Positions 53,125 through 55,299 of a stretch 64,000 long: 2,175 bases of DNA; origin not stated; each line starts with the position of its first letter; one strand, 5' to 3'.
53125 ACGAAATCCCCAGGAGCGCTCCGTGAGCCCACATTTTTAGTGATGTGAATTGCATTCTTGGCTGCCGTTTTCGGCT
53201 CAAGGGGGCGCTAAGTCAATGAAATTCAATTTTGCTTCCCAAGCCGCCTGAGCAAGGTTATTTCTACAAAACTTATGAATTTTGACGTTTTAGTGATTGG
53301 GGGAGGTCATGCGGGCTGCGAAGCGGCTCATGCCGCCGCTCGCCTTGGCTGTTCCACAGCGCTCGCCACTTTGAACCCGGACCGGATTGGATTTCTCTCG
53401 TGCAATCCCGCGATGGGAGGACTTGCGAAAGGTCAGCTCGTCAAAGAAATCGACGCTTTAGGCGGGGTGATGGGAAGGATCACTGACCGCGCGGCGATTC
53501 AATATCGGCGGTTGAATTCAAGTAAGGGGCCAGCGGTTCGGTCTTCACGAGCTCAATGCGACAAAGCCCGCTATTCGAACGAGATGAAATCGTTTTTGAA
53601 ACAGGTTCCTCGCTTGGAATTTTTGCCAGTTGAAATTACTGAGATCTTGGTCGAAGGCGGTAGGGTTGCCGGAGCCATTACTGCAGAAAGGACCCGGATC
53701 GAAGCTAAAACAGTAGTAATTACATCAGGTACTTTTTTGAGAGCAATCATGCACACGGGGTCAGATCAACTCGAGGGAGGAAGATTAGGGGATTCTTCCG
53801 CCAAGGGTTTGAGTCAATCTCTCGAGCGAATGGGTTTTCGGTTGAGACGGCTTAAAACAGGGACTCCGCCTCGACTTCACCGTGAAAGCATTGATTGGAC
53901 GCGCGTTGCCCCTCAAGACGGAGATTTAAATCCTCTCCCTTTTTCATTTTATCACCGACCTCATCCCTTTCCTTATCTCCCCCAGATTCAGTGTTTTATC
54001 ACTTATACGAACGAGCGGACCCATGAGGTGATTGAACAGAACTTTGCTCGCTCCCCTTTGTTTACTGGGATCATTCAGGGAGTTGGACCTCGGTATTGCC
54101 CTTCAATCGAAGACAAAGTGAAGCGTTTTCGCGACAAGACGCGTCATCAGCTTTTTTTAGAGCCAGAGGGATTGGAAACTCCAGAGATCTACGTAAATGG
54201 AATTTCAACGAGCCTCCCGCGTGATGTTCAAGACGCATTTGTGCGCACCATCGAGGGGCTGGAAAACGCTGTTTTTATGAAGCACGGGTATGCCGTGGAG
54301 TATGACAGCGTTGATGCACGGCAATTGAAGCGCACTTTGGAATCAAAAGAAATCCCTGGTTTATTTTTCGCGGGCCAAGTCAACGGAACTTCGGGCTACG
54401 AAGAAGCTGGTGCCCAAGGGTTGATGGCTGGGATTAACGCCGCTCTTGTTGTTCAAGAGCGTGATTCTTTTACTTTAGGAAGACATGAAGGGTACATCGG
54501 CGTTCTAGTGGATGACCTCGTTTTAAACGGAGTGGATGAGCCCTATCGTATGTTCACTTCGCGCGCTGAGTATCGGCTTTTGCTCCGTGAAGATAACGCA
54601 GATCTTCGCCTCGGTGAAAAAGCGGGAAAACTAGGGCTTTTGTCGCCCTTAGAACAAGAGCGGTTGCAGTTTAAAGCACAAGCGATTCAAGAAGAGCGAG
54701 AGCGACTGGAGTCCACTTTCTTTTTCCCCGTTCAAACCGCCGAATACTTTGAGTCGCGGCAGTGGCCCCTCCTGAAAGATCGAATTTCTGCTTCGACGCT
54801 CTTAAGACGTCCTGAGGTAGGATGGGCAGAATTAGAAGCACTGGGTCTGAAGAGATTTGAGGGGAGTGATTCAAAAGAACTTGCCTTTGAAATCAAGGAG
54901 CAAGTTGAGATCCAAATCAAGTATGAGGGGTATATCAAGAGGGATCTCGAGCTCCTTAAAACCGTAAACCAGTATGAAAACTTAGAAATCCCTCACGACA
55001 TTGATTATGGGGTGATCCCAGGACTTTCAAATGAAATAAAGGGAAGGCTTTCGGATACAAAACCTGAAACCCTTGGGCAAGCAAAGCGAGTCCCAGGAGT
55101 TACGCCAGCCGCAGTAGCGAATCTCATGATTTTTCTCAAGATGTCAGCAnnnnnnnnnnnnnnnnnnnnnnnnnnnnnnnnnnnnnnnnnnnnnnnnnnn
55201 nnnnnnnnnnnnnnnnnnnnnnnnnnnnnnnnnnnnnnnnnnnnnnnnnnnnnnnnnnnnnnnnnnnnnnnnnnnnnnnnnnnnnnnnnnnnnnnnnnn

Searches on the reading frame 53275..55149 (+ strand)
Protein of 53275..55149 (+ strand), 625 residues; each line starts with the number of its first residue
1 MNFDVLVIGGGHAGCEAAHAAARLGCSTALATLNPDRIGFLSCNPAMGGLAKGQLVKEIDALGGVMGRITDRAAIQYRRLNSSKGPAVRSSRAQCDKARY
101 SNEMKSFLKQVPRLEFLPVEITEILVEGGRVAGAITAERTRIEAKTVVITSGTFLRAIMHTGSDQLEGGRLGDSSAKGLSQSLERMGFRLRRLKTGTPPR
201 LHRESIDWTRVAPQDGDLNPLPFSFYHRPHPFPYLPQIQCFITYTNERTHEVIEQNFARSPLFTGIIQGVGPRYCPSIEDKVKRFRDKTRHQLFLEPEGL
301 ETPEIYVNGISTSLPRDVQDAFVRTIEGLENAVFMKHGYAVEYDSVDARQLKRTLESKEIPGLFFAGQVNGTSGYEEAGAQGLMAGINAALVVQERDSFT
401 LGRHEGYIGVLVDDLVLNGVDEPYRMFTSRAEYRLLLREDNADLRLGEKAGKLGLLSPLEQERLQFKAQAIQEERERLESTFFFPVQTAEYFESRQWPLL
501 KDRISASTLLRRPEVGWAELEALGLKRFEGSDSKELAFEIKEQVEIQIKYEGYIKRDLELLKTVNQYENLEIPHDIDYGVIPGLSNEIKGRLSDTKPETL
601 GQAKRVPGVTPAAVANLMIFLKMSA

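Call 87: search_protein_families(library=pfam, proteins=[window:53275-55149:+], max_evalue=0.0001)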
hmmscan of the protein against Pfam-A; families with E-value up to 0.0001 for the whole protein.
window:53275-55149:+ (625 aa): 7 families
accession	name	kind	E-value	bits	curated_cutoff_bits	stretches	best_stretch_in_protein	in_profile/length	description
PF01134.28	GIDA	-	6.9e-159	529.5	22.1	1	4-396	1-390/391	Glucose inhibited division protein A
PF13932.14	SAM_GIDA_C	-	1.5e-21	76.4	27.1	1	564-618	3-57/57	tRNA modifying enzyme MnmG/GidA C-terminal helical bundle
PF21680.2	GIDA_C_1st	-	5.4e-17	62.8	24.7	1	462-556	5-94/96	tRNA modifying enzyme MnmG/GidA C-terminal helical domain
PF12831.13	FAD_oxidored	-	1.5e-07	31.6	27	1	4-148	1-141/416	FAD dependent oxidoreductase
PF00890.30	FAD_binding_2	-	1.5e-06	28.1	20.4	0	4-33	1-30/414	FAD binding domain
PF03486.20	HI0933_like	-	2.4e-06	27.6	50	0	120-370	131-220/244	HI0933-like protein Rossmann domain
PF07992.20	Pyr_redox_2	-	3.1e-06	27.3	26.1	1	3-163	1-119/291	Pyridine nucleotide-disulphide oxidoreductase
